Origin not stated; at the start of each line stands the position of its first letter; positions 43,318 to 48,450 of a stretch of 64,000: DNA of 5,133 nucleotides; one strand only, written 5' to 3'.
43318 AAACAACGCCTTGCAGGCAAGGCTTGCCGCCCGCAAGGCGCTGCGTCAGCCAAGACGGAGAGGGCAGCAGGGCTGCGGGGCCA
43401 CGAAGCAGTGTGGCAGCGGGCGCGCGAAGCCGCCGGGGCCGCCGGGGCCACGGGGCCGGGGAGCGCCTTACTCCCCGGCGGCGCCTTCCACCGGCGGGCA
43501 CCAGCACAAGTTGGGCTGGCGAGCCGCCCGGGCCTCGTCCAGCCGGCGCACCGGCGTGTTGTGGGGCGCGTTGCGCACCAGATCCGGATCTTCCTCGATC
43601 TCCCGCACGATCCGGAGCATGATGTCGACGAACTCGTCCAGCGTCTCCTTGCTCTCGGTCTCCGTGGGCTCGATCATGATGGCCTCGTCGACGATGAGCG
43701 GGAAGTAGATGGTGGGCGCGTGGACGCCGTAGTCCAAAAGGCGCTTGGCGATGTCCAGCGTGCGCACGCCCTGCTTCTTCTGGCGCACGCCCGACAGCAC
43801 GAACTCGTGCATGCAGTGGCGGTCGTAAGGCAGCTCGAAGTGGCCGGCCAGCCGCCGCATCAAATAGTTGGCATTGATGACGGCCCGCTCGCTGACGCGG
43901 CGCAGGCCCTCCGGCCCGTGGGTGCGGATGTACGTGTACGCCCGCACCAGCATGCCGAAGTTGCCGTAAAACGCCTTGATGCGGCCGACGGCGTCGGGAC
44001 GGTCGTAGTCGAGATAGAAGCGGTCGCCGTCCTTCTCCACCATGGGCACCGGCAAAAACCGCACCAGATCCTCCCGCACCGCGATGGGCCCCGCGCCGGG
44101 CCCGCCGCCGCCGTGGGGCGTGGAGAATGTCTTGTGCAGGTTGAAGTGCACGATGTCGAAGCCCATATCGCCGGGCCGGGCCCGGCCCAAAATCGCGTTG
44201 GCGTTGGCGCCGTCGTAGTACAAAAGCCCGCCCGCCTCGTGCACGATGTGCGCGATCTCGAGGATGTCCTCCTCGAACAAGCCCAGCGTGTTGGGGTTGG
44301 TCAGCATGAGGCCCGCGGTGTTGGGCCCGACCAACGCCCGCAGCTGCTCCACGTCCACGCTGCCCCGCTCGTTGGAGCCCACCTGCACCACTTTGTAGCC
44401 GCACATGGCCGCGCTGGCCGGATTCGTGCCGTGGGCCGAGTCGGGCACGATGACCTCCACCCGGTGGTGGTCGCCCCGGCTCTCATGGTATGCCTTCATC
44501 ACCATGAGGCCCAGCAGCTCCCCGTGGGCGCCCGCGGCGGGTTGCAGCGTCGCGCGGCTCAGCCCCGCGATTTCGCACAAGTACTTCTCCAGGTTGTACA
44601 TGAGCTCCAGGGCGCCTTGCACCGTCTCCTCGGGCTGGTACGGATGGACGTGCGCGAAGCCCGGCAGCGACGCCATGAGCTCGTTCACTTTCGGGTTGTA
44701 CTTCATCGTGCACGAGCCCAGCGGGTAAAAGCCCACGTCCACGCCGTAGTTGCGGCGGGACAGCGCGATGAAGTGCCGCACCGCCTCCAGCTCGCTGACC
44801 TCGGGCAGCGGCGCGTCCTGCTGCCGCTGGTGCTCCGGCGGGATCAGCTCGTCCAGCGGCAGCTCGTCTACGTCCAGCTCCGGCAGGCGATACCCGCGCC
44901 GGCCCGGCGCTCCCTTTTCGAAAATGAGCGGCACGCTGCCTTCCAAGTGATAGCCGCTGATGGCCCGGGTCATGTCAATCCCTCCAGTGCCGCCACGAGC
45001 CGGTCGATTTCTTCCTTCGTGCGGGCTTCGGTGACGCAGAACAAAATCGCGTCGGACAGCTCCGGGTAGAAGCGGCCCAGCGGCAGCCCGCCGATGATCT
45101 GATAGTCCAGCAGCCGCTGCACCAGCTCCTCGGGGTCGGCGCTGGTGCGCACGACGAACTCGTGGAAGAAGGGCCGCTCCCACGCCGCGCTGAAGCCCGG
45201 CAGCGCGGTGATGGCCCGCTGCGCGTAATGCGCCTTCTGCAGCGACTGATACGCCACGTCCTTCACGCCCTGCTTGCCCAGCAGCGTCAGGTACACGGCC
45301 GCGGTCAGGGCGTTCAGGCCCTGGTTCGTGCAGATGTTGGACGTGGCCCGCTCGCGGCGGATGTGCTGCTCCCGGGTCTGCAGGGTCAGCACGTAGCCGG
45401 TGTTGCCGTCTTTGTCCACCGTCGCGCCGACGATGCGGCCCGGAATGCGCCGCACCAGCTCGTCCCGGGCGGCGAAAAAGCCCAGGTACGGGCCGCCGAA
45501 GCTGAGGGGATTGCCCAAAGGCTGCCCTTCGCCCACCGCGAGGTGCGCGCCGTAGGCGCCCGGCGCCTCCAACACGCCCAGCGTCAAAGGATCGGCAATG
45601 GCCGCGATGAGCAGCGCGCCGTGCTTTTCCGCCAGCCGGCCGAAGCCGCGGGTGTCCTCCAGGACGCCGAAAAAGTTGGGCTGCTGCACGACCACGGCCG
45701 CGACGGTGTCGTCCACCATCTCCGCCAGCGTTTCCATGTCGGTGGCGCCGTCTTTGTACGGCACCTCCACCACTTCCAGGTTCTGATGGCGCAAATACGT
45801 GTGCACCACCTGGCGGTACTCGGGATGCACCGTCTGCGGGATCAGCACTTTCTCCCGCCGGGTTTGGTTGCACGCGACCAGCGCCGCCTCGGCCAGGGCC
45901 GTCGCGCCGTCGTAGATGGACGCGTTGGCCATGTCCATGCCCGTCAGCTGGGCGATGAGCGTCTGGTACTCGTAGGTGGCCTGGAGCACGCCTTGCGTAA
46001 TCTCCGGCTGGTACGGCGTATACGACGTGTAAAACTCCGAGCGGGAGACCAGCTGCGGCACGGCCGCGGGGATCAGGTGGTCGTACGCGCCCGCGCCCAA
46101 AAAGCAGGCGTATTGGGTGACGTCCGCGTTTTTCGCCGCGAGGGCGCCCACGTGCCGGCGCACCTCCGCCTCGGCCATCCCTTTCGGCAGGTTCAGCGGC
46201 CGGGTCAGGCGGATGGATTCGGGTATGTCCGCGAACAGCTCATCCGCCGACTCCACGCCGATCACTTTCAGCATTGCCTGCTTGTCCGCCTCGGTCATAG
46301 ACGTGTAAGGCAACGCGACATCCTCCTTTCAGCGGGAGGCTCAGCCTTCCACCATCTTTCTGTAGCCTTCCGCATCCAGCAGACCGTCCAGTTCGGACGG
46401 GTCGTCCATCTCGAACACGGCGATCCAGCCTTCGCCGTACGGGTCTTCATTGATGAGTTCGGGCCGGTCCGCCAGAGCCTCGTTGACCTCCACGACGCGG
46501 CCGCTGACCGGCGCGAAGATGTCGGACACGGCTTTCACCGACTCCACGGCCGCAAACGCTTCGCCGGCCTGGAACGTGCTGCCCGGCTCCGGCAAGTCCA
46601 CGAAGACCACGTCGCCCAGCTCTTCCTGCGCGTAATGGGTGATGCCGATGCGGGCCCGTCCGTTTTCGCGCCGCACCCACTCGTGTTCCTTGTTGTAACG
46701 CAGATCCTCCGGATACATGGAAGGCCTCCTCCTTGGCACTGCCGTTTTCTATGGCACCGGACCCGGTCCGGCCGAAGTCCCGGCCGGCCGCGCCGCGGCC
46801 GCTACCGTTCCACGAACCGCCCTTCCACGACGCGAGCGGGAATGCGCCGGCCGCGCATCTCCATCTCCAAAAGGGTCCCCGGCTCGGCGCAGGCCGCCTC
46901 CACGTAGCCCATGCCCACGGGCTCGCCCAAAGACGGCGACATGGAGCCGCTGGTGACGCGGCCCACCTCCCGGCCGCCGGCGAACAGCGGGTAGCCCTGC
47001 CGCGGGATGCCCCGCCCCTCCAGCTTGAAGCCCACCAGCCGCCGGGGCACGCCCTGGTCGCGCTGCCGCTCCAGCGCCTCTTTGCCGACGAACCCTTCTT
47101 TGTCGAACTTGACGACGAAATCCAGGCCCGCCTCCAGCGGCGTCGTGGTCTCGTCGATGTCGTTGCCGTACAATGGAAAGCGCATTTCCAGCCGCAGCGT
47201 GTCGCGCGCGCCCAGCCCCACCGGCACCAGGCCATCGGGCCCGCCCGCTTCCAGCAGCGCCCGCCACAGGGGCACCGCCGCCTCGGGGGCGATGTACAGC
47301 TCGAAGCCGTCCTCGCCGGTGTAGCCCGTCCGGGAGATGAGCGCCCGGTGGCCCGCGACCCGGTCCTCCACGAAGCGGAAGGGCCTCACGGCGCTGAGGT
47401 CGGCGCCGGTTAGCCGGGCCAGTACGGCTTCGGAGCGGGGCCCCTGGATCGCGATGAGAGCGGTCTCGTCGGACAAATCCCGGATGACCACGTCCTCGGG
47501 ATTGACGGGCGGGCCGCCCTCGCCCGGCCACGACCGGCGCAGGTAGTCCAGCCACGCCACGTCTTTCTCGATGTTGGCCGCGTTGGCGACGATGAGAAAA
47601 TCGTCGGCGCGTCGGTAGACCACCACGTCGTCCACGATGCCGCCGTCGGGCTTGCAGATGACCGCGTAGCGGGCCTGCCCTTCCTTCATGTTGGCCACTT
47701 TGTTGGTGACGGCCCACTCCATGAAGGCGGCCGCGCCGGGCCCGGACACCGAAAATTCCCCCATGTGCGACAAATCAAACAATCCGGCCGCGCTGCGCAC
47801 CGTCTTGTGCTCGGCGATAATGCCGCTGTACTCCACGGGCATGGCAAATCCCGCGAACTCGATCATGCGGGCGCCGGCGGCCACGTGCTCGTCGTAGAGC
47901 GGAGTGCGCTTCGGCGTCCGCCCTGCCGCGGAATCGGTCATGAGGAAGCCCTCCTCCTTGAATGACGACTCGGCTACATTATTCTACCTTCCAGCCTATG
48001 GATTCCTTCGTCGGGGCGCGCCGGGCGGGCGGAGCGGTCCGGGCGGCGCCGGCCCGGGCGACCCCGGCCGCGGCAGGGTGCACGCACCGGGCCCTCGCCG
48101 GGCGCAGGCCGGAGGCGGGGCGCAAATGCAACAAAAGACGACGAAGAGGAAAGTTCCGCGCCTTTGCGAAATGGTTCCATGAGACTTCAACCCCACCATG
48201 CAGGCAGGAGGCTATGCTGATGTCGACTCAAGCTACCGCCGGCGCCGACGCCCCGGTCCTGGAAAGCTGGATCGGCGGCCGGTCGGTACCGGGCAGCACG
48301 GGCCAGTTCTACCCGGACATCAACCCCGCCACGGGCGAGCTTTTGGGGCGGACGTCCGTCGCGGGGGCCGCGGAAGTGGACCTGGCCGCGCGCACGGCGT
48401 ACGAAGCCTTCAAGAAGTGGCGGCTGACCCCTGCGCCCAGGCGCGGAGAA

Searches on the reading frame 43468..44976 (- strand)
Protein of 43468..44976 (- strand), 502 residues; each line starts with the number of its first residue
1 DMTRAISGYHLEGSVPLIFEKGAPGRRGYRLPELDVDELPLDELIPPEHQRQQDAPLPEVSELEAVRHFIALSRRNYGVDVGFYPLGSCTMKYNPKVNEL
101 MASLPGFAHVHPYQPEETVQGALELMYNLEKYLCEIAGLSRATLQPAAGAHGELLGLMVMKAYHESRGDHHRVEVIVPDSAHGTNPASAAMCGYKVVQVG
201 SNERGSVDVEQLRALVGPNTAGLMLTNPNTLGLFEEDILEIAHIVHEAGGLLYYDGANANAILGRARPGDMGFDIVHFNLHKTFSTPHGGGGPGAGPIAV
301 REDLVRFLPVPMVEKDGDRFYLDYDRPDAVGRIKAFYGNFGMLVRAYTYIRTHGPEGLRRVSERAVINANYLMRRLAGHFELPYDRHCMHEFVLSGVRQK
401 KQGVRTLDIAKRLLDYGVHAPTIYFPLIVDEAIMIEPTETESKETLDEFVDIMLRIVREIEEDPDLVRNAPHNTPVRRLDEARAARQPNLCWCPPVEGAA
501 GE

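Call 8: search_protein_families(library=pfam, proteins=[window:43468-44976:-], max_evalue=0.01)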
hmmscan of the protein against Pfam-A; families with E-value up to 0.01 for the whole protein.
window:43468-44976:- (502 aa): 4 families
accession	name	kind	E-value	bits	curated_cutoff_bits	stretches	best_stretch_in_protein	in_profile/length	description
PF21478.3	GcvP2_C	-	1.2e-28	99.9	27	1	362-462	2-104/122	Glycine dehydrogenase, C-terminal domain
PF02347.22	GDC-P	-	1.8e-18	67.1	26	1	41-314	27-289/429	Glycine cleavage system P-protein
PF00266.25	Aminotran_5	-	1.4e-07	31.3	21.5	1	174-289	90-207/371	Aminotransferase class-V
PF01212.27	Beta_elim_lyase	-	0.0013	18.6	27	1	124-290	32-207/288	Beta-eliminating lyase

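Call 19: find_encoding_contigs(protein=window:43468-44973:-, flank=10000, max_places=10)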
Protein window:43468-44973:- (501 aa): 21 contigs read that carry it; 10 places shown.
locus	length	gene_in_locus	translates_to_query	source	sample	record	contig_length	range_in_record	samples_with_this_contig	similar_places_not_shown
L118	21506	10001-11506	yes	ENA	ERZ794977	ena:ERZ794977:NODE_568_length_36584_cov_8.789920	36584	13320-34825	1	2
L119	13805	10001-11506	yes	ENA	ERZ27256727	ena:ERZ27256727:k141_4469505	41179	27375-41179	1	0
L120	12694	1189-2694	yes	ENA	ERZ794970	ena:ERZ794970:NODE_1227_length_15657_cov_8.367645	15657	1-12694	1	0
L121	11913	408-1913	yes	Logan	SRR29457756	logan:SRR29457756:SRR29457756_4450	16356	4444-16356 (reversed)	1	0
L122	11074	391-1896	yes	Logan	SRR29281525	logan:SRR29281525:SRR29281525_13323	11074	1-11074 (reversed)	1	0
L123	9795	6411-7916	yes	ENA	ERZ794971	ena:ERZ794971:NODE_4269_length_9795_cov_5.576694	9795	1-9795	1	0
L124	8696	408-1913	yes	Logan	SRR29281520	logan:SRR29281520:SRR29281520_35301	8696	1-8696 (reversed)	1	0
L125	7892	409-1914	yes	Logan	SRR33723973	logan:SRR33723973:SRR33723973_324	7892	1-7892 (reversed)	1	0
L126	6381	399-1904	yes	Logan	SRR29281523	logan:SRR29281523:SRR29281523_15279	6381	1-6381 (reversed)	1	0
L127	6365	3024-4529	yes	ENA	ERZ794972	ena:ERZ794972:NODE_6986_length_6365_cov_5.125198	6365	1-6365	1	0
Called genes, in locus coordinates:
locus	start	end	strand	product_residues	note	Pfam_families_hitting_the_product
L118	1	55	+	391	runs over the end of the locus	PF12945:PilZNR, PF01656:CbiA, PF06564:CBP_BcsQ, PF09140:MipZ (weak), PF10609:ParA, PF13614:AAA_31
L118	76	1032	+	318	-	PF01551:Peptidase_M23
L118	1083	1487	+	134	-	PF04519:Bactofilin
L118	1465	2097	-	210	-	PF06866:DUF1256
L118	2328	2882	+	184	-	PF13432:TPR_16, PF14559:TPR_19 (weak), PF00515:TPR_1 (weak), PF07719:TPR_2, PF13424:TPR_12 (weak), PF14559:TPR_19, PF13414:TPR_11, PF13432:TPR_16, +14 more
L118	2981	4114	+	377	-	PF02786:CPSase_L_D2 (weak), PF08442:ATP-grasp_2, PF13549:ATP-grasp_5, PF24948:Citrate_synth_N, PF00549:Ligase_CoA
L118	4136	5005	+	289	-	PF02629:CoA_binding, PF13380:CoA_binding_2, PF13607:Succ_CoA_lig, PF00549:Ligase_CoA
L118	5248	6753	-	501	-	PF00171:Aldedh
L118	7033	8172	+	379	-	PF01571:GCV_T, PF08669:GCV_T_C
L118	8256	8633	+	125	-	PF01597:GCV_H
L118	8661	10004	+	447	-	PF02347:GDC-P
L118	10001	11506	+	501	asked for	PF02347:GDC-P, PF00266:Aminotran_5, PF21478:GcvP2_C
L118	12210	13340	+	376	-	PF00800:PDT, PF01842:ACT (weak)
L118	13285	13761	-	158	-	-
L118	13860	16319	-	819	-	-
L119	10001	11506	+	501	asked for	PF02347:GDC-P, PF00266:Aminotran_5, PF21478:GcvP2_C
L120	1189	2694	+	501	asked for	PF02347:GDC-P, PF00266:Aminotran_5, PF21478:GcvP2_C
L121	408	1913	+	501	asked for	PF02347:GDC-P, PF00266:Aminotran_5, PF21478:GcvP2_C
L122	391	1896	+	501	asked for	PF02347:GDC-P, PF00266:Aminotran_5, PF21478:GcvP2_C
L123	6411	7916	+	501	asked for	PF02347:GDC-P, PF00266:Aminotran_5, PF21478:GcvP2_C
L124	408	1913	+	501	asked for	PF02347:GDC-P, PF00266:Aminotran_5, PF21478:GcvP2_C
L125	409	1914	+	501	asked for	PF02347:GDC-P, PF00266:Aminotran_5, PF21478:GcvP2_C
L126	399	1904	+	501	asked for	PF02347:GDC-P, PF00266:Aminotran_5, PF21478:GcvP2_C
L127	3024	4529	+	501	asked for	PF02347:GDC-P, PF00266:Aminotran_5, PF21478:GcvP2_C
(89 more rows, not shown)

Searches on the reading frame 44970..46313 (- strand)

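Call 8: search_protein_families(library=pfam, proteins=[window:44970-46313:-], max_evalue=0.01)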
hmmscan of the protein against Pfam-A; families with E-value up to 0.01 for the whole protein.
window:44970-46313:- (447 aa): 3 families
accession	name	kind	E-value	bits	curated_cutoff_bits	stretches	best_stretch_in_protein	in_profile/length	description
PF02347.22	GDC-P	-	1.2e-134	449.8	26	1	3-442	3-428/429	Glycine cleavage system P-protein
PF00266.25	Aminotran_5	-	4.5e-05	23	21.5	1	115-236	47-173/371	Aminotransferase class-V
PF00155.27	Aminotran_1_2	-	0.00024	20.8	19.7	1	113-212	44-155/361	Aminotransferase class I and II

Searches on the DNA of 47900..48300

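Call 87: search_rna_families(source=window, start=47900, end=48300, threshold=evalue, max_evalue=1)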
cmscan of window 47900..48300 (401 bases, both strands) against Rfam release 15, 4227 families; matches with E-value up to 1: 0.
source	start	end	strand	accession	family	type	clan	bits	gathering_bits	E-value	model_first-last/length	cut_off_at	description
